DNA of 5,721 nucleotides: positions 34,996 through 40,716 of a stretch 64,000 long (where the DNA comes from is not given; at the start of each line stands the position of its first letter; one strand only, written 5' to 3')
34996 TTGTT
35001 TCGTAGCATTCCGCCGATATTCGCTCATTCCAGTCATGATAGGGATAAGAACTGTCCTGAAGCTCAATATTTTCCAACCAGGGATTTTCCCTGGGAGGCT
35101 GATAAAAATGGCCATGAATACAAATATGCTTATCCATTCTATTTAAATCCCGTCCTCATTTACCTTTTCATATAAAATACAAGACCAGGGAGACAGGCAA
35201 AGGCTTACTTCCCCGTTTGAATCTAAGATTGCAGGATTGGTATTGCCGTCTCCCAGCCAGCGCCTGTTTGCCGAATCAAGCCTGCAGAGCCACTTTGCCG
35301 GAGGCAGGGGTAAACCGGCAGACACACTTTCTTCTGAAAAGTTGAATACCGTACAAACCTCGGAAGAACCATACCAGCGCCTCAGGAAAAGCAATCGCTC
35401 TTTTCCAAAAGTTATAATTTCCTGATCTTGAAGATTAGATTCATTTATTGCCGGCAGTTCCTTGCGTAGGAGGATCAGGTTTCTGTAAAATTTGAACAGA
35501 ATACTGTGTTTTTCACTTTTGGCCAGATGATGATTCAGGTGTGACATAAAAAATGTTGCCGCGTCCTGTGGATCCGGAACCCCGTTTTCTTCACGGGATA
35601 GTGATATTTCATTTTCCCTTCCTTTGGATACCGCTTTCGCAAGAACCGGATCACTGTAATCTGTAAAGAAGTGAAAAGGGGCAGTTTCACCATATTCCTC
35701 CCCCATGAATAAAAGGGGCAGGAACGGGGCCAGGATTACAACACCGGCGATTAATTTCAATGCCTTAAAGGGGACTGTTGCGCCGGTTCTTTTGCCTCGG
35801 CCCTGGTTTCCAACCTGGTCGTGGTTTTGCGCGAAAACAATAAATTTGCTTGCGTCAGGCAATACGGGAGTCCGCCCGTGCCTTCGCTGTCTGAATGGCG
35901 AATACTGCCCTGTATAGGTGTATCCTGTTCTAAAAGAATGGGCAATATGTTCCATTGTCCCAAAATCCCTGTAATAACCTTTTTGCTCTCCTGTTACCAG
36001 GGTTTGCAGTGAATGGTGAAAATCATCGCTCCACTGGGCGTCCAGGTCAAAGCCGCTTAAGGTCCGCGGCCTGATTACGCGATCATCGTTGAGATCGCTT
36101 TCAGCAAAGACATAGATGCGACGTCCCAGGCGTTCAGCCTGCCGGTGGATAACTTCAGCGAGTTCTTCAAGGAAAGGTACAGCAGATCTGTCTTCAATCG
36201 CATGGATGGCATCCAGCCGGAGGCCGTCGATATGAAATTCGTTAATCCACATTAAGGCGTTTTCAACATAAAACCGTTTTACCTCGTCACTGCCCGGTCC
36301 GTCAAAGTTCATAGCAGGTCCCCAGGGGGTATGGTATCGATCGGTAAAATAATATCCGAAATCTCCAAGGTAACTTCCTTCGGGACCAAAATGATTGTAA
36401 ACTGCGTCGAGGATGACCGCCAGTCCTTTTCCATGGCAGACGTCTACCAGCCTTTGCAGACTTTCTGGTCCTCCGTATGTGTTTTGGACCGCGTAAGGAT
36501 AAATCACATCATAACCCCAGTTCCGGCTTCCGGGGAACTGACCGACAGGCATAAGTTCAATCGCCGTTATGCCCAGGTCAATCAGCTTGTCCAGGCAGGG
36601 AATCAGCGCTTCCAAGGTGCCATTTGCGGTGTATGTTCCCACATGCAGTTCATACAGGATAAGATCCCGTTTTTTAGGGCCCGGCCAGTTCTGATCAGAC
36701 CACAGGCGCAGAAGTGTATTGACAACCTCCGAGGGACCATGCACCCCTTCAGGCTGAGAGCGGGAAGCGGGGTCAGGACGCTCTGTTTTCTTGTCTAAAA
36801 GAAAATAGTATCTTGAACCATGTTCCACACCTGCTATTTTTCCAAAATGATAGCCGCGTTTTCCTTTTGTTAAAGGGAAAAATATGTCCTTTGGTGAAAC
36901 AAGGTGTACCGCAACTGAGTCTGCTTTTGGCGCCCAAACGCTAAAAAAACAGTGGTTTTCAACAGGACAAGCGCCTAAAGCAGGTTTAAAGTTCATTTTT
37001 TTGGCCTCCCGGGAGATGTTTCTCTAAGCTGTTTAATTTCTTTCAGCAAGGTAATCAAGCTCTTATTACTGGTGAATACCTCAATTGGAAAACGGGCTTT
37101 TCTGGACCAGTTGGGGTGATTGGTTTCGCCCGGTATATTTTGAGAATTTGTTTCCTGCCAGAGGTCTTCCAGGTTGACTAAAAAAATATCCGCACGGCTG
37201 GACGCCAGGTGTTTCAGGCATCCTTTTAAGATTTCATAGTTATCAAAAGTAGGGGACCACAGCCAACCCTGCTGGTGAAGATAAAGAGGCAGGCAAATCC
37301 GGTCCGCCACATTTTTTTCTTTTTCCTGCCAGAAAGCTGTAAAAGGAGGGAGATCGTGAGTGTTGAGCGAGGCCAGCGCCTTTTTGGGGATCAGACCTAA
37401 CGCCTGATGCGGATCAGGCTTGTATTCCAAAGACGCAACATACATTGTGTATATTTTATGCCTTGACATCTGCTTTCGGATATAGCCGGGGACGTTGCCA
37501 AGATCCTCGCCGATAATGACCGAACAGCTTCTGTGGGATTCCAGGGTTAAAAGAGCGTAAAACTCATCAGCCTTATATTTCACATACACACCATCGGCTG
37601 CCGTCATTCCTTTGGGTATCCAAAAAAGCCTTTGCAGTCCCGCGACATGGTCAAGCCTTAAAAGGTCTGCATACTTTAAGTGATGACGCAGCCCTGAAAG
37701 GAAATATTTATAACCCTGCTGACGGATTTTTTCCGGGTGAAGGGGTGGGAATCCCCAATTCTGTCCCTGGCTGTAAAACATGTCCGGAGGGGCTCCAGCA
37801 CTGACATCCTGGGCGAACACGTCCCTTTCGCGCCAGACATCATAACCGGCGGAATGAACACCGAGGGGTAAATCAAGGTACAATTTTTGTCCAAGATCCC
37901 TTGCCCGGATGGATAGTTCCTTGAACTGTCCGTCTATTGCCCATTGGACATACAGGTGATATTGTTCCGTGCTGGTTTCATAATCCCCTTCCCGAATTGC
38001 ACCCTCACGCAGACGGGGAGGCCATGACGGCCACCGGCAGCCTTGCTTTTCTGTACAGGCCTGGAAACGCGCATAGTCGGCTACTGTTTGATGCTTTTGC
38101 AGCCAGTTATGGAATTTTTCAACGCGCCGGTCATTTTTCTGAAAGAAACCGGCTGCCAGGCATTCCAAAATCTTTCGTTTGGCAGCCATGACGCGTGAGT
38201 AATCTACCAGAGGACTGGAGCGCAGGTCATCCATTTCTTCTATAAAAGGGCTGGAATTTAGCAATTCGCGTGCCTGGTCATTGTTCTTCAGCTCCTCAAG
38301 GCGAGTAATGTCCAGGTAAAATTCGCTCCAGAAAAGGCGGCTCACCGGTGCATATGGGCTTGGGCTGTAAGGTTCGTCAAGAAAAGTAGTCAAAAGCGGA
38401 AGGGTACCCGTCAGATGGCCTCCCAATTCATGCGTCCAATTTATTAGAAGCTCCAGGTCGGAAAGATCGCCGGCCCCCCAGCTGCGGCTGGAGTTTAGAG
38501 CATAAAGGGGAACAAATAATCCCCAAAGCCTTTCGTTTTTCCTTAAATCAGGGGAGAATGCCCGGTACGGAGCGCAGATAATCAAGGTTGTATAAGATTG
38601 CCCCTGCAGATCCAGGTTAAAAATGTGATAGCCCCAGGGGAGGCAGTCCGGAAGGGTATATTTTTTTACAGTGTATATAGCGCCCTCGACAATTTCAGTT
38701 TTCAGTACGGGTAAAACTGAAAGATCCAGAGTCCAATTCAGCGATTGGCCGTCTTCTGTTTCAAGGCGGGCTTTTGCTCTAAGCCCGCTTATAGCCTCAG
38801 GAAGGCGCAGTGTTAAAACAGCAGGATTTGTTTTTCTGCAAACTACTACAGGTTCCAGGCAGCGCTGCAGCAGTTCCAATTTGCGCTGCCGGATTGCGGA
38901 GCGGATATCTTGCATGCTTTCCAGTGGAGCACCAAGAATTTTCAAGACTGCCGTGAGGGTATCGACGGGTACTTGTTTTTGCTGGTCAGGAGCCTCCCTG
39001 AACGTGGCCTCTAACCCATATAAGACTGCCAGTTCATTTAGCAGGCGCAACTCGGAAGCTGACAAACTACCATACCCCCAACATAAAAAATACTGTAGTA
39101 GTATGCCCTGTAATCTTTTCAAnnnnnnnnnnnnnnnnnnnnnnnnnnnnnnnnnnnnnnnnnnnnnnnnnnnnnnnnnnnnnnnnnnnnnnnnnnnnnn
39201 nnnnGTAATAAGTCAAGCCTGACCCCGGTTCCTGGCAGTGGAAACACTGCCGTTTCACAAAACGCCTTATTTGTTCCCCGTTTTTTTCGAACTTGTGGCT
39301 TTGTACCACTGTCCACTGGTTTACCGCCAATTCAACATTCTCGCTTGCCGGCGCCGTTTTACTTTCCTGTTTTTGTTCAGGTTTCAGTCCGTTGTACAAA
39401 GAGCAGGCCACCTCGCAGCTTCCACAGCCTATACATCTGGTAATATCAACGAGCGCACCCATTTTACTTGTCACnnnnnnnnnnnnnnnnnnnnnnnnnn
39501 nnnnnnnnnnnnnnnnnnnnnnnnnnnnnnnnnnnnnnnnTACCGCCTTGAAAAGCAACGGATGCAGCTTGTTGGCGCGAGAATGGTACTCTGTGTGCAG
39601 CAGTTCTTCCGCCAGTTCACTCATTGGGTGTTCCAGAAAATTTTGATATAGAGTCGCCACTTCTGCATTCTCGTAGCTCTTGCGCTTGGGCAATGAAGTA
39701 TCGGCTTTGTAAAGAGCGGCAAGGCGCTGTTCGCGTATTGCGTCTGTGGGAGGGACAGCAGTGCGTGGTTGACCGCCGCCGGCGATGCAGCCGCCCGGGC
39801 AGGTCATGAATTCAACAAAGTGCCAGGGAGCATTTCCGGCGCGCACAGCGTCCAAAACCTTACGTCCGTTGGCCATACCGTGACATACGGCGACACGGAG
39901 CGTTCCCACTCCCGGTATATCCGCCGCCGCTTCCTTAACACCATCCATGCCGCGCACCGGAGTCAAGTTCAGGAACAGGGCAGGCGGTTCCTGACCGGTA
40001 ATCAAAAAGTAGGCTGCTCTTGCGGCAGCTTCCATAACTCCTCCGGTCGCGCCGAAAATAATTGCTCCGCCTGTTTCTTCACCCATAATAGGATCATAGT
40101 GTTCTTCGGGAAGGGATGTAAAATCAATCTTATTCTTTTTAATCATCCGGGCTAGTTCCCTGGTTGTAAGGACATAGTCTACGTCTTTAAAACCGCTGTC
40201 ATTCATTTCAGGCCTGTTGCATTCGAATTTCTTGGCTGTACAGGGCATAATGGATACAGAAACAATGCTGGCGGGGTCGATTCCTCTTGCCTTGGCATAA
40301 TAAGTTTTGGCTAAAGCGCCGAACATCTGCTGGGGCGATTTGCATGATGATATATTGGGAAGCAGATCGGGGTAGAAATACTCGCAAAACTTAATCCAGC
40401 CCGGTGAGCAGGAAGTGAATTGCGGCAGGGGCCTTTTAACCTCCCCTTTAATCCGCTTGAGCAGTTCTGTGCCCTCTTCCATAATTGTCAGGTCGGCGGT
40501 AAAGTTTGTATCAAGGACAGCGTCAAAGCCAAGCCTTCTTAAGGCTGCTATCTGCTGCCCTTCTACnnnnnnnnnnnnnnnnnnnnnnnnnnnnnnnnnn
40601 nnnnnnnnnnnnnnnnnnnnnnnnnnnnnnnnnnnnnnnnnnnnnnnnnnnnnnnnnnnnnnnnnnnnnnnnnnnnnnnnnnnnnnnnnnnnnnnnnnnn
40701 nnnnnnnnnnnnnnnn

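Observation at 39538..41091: [FeFe]-hydrogenase catalytic subunit interrupted by a single in-frame TAG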

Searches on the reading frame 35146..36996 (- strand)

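Call 6: search_protein_families(library=pfam, proteins=[window:35146-36996:-])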
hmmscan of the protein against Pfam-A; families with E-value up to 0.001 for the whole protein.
window:35146-36996:- (617 aa): 3 families
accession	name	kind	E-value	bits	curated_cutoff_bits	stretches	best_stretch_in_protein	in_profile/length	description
PF00128.31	Alpha-amylase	-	1.3e-22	81.2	22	2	123-208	13-97/446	Alpha amylase, catalytic domain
PF11941.14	DUF3459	-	1.4e-07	32.2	22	1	503-578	1-75/90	Domain of unknown function (DUF3459)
PF02922.24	CBM_48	-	9e-05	23.2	22.4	1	7-70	2-71/83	Carbohydrate-binding module 48 (Isoamylase N-terminal domain)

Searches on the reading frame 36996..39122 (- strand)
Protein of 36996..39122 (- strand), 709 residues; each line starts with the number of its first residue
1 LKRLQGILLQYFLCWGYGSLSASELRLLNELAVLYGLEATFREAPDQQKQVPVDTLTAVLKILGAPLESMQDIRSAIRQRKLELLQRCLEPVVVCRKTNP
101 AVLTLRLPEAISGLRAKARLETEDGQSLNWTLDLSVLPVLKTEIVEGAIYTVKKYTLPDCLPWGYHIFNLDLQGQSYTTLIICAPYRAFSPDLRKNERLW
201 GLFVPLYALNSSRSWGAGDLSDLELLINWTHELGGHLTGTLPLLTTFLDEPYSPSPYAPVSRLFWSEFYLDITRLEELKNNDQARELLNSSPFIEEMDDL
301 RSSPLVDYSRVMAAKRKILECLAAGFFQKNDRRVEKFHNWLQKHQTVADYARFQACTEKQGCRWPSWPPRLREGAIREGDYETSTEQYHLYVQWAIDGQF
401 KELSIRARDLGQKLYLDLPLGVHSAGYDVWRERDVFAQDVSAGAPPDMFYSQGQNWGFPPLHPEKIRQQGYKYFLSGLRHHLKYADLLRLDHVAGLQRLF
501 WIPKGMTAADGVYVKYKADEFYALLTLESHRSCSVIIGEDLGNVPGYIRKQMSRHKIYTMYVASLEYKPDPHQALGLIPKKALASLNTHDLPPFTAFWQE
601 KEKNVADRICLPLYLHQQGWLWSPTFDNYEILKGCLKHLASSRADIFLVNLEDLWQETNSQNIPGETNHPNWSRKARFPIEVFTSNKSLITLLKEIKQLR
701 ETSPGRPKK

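Call 6: search_protein_families(library=pfam, proteins=[window:36996-39122:-])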
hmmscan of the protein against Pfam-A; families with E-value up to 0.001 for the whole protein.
window:36996-39122:- (709 aa): 2 families
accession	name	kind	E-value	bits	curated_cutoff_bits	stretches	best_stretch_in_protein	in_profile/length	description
PF02446.23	Glyco_hydro_77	-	2.5e-103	346.9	25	1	204-677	1-460/465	4-alpha-glucanotransferase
PF21226.3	MalQ_N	-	2.9e-13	50.4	24.1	1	89-185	1-91/91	MalQ N-terminal beta sandwich domain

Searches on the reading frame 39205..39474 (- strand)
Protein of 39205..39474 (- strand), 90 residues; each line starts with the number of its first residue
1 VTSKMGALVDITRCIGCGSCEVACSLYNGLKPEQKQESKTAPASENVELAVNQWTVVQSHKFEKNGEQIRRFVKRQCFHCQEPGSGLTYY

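Call 6: search_protein_families(library=pfam, proteins=[window:39205-39474:-])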
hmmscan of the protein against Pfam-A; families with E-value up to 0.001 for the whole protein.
window:39205-39474:- (90 aa): 6 families
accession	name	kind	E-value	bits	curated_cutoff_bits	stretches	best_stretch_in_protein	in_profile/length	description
PF12838.12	Fer4_7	-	5.3e-06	27.2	27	1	13-81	1-42/52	4Fe-4S dicluster domain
PF12797.12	Fer4_2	-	5.9e-05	23.2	24.5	1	8-24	4-20/22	4Fe-4S binding domain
PF12837.12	Fer4_6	-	0.00017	21.8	25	1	9-24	4-19/24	4Fe-4S binding domain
PF13183.11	Fer4_8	-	0.00018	22.4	27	1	11-81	2-55/68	4Fe-4S dicluster domain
PF14697.11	Fer4_21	-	0.00046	20.7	35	0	7-30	1-26/59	4Fe-4S dicluster domain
PF00037.32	Fer4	-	0.00048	20.3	21.1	1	9-24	3-18/24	4Fe-4S binding domain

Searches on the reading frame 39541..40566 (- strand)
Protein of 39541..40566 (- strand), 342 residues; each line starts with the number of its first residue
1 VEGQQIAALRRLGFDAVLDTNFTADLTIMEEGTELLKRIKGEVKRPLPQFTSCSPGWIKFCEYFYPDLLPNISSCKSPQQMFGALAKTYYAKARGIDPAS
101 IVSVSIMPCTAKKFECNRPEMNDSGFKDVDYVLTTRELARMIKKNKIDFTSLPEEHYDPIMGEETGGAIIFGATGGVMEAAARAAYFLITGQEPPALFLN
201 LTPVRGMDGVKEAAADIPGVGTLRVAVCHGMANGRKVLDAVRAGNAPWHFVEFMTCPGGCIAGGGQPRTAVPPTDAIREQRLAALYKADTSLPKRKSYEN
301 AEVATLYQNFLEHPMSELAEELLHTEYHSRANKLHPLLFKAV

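Call 6: search_protein_families(library=pfam, proteins=[window:39541-40566:-])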
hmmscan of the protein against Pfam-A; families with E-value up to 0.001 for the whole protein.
window:39541-40566:- (342 aa): 2 families
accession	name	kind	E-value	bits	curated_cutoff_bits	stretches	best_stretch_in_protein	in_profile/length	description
PF02906.19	Fe_hyd_lg_C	-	7.6e-87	291.4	22.1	1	2-264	27-245/245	Iron only hydrogenase large subunit, C-terminal domain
PF02256.22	Fe_hyd_SSU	-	2.8e-21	75.7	24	1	276-330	2-56/56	Iron hydrogenase small subunit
